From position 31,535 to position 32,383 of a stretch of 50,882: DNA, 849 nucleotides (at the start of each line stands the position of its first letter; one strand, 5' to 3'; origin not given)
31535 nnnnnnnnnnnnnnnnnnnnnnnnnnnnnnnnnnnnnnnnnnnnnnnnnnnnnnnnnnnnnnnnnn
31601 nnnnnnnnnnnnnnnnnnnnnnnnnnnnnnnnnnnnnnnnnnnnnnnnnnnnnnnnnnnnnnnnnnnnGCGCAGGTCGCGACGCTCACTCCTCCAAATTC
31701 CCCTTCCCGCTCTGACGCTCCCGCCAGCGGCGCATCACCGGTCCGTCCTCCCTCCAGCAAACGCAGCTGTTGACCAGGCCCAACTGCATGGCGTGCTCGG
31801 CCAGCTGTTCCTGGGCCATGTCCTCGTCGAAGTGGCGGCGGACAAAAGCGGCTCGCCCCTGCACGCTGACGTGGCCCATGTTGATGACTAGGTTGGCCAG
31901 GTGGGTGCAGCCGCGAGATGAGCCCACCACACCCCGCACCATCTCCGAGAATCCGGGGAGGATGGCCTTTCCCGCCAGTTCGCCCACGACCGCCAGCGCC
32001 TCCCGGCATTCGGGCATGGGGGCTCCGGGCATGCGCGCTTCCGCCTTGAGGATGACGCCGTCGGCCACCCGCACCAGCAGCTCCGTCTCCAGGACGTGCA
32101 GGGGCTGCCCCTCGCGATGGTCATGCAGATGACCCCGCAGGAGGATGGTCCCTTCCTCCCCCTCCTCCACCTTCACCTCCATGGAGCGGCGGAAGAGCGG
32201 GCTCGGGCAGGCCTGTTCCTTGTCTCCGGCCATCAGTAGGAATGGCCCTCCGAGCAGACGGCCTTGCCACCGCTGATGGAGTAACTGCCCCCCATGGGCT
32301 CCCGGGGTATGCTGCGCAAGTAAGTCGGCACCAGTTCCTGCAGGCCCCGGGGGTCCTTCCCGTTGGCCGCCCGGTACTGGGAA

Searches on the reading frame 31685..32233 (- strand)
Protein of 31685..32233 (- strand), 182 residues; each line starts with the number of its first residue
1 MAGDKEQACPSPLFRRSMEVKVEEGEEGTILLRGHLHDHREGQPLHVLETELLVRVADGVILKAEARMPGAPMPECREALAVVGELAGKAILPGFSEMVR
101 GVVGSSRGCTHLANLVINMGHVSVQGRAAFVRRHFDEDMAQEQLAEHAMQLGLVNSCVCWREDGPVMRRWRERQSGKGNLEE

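Call 48: search_protein_families(library=pfam, proteins=[window:31685-32233:-], max_evalue=0.001)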
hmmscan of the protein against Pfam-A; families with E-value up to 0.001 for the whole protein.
window:31685-32233:- (182 aa): 1 family
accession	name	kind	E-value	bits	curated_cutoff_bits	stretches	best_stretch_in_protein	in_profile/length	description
PF11136.13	DUF2889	-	1.4e-20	74.1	25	1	14-125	1-123/123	Protein of unknown function (DUF2889)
